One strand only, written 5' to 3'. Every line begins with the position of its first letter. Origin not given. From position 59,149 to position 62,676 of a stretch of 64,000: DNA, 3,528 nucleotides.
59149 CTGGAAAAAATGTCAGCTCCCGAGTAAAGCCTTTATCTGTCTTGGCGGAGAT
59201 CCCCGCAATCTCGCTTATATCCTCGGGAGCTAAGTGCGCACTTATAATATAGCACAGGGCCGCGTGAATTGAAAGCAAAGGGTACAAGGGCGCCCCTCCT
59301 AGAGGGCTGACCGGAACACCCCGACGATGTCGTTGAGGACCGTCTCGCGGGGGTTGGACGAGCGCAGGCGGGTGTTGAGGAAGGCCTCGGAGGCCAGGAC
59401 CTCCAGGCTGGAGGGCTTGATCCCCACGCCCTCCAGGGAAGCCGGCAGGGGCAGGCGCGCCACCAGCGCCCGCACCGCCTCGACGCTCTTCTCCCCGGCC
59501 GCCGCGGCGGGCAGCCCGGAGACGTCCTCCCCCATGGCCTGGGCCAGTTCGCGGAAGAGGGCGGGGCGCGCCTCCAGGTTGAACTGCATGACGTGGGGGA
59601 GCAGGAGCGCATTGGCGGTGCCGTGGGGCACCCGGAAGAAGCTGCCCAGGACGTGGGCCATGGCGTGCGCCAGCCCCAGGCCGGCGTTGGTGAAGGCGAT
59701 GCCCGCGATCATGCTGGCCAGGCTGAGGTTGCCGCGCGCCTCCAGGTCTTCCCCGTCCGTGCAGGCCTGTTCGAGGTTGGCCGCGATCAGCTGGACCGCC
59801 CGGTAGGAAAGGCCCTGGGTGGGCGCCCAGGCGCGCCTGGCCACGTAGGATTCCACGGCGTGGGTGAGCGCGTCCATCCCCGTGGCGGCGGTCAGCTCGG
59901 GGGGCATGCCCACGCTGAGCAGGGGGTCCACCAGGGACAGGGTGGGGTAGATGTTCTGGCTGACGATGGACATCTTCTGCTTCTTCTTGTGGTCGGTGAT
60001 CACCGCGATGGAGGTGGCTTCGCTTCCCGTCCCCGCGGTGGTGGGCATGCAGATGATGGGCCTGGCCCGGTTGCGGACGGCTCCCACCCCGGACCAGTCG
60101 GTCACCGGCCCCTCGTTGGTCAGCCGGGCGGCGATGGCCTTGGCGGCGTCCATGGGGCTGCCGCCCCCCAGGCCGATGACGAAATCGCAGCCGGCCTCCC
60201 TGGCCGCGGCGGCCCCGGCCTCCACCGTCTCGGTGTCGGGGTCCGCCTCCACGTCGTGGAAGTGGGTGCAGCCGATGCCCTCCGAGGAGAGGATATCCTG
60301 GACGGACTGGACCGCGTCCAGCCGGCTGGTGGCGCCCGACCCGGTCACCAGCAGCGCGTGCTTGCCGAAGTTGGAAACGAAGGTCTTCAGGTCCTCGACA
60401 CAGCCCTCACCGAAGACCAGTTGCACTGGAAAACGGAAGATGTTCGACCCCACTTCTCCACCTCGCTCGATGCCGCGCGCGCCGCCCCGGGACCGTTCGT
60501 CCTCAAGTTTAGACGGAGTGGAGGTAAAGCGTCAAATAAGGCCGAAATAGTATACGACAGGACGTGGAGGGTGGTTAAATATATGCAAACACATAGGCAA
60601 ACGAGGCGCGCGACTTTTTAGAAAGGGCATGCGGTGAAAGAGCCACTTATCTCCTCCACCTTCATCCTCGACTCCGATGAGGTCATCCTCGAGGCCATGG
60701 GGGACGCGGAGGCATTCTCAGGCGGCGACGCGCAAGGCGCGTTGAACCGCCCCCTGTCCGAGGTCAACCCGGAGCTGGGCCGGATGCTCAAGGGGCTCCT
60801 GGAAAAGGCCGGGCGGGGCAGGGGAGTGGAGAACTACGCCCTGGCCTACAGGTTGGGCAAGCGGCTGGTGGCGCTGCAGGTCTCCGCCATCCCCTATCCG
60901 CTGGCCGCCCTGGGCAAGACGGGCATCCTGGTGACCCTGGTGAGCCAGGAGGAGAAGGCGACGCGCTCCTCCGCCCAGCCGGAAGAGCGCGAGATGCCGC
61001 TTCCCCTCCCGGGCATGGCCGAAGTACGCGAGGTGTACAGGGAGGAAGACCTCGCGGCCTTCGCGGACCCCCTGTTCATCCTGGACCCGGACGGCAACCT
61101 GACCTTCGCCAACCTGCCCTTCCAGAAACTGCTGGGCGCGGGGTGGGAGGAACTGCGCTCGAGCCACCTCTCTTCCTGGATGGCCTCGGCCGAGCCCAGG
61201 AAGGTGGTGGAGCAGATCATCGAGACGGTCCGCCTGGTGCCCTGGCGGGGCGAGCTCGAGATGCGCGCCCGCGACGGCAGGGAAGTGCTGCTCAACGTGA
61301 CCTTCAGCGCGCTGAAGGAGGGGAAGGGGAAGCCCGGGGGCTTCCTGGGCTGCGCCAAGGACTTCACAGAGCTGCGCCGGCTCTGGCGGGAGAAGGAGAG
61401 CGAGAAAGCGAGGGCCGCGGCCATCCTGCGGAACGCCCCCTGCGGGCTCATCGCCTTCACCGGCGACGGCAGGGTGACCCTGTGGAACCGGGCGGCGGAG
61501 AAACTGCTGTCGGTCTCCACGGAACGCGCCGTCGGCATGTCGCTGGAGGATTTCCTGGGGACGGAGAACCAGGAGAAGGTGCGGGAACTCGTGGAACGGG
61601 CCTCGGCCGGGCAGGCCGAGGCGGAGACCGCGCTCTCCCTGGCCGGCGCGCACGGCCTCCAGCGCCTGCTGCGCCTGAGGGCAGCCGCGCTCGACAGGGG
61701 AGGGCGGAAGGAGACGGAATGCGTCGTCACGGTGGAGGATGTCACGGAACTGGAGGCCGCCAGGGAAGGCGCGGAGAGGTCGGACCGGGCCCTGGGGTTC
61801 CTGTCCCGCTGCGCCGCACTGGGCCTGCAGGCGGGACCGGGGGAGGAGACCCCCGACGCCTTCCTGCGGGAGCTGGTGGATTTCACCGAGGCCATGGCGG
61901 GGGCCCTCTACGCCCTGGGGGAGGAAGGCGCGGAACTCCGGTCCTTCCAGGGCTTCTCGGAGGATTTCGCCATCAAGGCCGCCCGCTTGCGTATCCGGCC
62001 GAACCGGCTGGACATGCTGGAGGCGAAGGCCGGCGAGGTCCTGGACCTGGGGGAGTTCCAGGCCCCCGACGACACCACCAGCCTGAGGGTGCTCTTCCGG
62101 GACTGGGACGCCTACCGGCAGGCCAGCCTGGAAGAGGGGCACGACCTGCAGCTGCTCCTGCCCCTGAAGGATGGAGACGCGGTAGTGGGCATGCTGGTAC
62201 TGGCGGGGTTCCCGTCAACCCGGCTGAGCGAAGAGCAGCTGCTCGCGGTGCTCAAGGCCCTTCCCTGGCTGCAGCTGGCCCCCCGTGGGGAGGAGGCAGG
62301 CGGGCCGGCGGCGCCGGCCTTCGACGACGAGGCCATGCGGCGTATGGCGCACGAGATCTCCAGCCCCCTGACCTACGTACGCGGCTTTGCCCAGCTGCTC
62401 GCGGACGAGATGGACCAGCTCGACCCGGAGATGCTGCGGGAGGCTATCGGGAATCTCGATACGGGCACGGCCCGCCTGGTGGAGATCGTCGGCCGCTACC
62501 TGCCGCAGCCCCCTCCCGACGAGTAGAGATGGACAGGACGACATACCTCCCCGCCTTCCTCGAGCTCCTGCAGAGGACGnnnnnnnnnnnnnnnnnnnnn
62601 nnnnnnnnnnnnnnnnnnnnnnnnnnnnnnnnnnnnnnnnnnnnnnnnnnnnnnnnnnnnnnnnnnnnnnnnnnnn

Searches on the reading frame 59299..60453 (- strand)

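Call 69: search_protein_families(library=pfam, proteins=[window:59299-60453:-], max_evalue=0.00001)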
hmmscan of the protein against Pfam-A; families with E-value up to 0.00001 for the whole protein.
window:59299-60453:- (384 aa): 3 families
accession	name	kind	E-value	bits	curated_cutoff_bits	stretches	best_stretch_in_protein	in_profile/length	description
PF25137.1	ADH_Fe_C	-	3.4e-56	190.5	27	1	188-383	1-193/194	Fe-containing alcohol dehydrogenase family, C-terminal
PF00465.25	Fe-ADH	-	1.6e-55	187.7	31.3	1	9-177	1-168/168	Iron-containing alcohol dehydrogenase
PF13685.12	Fe-ADH_2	-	9.2e-14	52.1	28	1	14-111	2-97/149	Iron-containing alcohol dehydrogenase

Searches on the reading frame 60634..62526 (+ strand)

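Call 69: search_protein_families(library=pfam, proteins=[window:60634-62526:+], max_evalue=0.00001)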
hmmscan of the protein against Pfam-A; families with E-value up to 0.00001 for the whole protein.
window:60634-62526:+ (630 aa): 7 families
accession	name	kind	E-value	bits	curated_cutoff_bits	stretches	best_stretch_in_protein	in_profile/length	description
PF08448.16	PAS_4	-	3.8e-27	95.1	23.1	2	265-374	1-109/110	PAS fold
PF00989.32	PAS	-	5.8e-23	81.5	22.6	2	262-370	4-113/113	PAS fold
PF13426.13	PAS_9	-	1.4e-17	64.3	27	2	145-246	2-103/103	PAS domain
PF13188.13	PAS_8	-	8.8e-10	38.6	21.8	0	262-310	4-49/65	PAS domain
PF12860.13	PAS_7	-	1.8e-07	31.7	27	1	266-376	2-113/115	PAS fold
PF00512.31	HisKA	-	2.3e-07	31.2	26.9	1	568-622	6-57/66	His Kinase A (phospho-acceptor) domain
PF08447.18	PAS_3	-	9.1e-06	26.3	25.6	0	158-239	3-87/89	PAS fold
